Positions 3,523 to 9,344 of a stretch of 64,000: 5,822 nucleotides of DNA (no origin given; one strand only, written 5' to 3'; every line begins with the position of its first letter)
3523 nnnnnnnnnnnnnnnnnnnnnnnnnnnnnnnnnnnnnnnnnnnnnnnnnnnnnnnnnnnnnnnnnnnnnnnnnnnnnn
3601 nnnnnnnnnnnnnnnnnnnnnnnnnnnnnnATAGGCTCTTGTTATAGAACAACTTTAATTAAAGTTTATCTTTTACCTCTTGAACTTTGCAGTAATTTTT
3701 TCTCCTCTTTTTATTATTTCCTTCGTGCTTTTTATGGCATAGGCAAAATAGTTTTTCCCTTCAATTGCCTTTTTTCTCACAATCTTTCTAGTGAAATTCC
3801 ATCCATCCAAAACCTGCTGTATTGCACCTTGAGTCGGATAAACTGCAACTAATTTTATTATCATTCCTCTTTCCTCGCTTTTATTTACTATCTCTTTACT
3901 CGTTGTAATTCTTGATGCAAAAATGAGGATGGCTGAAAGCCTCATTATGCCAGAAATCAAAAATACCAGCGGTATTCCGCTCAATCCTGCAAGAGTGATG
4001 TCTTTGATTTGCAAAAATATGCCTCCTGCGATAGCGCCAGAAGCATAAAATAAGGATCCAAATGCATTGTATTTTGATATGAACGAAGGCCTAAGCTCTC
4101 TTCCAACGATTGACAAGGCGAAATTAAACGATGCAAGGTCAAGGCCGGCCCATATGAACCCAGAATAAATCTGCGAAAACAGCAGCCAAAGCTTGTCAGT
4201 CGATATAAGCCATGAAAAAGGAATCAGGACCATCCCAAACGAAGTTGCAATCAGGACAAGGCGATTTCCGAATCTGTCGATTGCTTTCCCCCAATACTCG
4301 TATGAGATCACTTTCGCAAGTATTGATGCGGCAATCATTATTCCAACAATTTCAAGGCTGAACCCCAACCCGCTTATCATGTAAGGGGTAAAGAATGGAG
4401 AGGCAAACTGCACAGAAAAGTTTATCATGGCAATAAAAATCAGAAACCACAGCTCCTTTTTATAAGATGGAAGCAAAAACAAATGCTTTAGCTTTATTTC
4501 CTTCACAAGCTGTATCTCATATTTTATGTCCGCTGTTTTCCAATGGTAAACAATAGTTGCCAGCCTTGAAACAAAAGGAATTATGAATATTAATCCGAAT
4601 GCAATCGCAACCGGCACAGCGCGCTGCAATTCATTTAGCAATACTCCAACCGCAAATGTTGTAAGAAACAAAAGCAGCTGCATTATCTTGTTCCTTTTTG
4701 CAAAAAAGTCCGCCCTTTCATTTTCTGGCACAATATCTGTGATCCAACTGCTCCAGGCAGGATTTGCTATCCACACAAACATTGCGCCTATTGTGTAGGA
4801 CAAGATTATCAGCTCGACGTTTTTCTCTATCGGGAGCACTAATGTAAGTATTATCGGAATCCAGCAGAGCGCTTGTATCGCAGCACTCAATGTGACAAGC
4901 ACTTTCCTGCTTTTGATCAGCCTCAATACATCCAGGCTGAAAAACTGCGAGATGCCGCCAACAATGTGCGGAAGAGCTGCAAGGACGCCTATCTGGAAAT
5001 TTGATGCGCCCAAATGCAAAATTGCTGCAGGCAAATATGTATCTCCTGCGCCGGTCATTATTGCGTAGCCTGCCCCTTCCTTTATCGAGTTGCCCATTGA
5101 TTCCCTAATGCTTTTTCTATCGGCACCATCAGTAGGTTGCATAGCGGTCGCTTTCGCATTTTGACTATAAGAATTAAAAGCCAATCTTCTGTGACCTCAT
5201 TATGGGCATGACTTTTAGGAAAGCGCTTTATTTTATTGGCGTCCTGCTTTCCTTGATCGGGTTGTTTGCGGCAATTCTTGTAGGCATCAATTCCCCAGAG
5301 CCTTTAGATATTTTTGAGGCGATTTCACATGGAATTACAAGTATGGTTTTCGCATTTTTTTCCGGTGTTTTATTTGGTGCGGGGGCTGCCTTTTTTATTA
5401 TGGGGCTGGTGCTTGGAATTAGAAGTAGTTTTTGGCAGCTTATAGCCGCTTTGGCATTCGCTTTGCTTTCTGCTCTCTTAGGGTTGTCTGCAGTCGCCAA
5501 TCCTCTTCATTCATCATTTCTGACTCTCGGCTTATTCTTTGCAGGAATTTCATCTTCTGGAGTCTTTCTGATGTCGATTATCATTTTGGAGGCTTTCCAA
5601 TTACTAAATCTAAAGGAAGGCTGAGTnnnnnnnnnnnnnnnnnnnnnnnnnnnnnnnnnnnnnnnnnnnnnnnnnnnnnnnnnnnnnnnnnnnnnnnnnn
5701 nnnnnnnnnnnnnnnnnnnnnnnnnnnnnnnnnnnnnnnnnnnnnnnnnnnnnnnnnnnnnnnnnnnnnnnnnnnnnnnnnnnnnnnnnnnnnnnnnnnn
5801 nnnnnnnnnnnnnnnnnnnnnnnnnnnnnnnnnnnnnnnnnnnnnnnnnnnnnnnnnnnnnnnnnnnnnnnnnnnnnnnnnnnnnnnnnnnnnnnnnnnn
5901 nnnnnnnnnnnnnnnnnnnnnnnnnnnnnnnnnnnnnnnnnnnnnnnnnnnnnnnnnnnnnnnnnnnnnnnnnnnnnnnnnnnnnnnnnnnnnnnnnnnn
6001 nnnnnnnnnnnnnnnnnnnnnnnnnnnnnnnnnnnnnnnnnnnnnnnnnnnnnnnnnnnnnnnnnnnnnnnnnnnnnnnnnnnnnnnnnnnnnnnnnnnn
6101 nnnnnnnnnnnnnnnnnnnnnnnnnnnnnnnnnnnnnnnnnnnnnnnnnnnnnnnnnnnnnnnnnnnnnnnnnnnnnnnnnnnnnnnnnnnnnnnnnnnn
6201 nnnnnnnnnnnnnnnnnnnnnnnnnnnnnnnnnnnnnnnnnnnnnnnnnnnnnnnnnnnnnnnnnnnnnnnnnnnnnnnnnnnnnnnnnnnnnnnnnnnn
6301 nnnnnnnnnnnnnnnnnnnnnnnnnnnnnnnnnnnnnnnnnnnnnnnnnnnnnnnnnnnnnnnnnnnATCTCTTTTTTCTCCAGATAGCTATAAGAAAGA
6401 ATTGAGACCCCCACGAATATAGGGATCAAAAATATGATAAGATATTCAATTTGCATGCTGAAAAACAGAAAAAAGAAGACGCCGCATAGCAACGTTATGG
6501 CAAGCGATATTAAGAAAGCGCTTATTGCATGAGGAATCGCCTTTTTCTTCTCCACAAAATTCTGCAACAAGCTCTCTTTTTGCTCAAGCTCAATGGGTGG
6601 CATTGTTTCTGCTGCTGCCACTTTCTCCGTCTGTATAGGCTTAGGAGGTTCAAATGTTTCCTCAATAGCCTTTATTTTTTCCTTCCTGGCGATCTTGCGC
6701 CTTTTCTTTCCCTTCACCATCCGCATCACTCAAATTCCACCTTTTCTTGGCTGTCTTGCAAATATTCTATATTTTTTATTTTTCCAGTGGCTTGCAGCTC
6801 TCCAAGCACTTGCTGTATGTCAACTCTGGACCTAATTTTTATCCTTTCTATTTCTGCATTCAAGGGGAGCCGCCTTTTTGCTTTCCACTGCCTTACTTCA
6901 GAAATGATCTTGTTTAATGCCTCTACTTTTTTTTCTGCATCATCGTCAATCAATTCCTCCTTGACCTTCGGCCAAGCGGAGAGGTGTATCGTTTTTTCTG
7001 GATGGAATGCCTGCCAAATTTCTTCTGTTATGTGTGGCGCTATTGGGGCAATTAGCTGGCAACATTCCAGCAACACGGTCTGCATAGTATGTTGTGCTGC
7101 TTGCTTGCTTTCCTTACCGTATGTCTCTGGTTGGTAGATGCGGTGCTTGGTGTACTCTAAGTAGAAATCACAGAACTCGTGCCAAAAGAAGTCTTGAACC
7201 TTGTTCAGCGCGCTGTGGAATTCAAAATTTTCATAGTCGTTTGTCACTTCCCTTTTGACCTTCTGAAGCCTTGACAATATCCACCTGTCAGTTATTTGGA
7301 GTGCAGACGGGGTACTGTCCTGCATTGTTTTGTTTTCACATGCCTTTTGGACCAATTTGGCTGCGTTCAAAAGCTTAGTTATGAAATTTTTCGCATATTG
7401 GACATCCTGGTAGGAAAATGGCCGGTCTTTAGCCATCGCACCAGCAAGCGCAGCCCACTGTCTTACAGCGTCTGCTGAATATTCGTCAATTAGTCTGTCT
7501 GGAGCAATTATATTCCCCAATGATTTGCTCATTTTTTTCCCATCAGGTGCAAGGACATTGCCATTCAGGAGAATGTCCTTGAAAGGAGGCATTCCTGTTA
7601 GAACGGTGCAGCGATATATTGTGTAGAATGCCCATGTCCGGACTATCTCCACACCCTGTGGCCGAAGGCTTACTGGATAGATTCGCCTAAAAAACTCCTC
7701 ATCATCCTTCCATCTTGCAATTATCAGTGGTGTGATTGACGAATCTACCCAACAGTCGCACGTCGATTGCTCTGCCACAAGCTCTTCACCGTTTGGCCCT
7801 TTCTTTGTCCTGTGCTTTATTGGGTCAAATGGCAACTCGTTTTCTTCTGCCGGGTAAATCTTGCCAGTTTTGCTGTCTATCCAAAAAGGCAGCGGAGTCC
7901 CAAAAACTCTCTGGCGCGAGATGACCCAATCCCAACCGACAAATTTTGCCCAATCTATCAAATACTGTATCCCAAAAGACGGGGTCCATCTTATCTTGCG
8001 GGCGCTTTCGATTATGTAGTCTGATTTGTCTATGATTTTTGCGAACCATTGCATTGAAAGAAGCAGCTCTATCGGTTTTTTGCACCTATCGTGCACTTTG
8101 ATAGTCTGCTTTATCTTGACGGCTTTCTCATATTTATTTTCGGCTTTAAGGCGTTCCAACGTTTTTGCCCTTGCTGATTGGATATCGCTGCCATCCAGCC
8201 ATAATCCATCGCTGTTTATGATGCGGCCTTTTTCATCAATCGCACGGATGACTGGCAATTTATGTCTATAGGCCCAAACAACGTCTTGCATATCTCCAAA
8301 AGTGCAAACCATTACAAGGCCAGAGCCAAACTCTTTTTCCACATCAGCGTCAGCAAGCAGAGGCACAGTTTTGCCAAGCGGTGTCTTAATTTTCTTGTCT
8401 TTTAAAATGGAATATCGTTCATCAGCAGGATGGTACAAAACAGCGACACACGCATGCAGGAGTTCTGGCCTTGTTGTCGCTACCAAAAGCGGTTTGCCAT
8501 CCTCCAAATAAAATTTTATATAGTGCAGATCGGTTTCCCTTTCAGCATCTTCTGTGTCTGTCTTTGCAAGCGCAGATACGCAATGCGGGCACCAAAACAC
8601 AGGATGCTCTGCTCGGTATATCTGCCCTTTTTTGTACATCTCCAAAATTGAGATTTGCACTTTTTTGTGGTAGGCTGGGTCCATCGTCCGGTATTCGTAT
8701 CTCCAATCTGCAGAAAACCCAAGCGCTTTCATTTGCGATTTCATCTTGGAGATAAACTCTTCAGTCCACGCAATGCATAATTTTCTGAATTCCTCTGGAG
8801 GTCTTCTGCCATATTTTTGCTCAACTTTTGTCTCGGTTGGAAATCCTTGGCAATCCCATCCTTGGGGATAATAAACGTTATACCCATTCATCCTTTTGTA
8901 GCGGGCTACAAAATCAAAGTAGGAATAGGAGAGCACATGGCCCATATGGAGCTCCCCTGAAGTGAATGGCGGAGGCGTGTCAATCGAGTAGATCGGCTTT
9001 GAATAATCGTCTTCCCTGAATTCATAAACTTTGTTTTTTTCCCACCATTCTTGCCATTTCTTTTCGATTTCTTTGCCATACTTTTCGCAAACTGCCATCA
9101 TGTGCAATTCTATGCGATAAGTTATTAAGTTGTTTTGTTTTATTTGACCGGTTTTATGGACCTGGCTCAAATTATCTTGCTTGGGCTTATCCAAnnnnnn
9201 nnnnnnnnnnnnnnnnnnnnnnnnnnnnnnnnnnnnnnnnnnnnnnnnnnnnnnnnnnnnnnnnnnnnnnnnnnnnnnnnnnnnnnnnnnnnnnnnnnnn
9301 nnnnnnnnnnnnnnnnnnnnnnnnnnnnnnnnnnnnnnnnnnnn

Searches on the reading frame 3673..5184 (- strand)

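Call 62: search_protein_families(library=pfam, proteins=[window:3673-5184:-], max_evalue=0.001)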
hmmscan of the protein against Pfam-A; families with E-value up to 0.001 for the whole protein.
window:3673-5184:- (503 aa): 1 family
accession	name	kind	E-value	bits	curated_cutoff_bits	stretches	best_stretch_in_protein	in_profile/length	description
PF07690.21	MFS_1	-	1.8e-20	73.6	33.4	2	245-447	1-188/347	Major Facilitator Superfamily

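Call 109: search_protein_families(library=ncbifam, proteins=[window:3673-5184:-], max_evalue=0.001)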
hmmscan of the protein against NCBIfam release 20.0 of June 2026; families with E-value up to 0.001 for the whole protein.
window:3673-5184:- (503 aa): 0 families

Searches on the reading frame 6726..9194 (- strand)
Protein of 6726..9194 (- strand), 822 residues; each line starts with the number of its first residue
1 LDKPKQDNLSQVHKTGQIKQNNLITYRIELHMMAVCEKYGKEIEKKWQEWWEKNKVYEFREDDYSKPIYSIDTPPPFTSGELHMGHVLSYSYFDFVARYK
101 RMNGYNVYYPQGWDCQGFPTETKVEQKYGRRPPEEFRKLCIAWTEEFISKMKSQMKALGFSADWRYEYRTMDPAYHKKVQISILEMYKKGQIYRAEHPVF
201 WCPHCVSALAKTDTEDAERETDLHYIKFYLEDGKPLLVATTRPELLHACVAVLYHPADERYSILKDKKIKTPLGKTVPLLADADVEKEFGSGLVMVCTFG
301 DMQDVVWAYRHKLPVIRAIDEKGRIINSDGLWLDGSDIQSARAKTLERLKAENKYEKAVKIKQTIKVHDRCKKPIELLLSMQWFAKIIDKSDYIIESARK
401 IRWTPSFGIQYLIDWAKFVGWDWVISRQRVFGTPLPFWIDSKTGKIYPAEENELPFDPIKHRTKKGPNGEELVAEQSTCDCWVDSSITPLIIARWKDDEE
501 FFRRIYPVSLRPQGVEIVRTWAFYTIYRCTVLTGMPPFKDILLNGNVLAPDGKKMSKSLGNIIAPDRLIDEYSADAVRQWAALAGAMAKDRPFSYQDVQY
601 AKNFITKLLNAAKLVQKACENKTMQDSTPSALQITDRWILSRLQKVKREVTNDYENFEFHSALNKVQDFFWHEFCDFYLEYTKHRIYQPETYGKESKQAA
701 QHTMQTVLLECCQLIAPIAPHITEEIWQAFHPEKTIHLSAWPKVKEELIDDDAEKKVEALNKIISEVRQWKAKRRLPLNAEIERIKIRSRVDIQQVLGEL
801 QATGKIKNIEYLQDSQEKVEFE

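Call 25: search_protein_families(library=pfam, proteins=[window:6726-9194:-], max_evalue=0.001)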
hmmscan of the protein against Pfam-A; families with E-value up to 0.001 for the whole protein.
window:6726-9194:- (822 aa): 4 families
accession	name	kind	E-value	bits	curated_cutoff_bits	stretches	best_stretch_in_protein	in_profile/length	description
PF00133.28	tRNA-synt_1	-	1.7e-90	304.2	22.7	1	46-584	1-405/414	tRNA synthetases class I (I, L, M and V)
PF08264.19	Anticodon_1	-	3.3e-43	147.5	25.1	1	636-783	1-145/148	Anticodon-binding domain of tRNA ligase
PF09334.17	tRNA-synt_1g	-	2.4e-21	76.4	20.1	2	71-211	3-132/391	tRNA synthetases class I (M)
PF01406.26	tRNA-synt_1e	-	1.1e-08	35.2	27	0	81-196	22-125/301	tRNA synthetases class I (C) catalytic domain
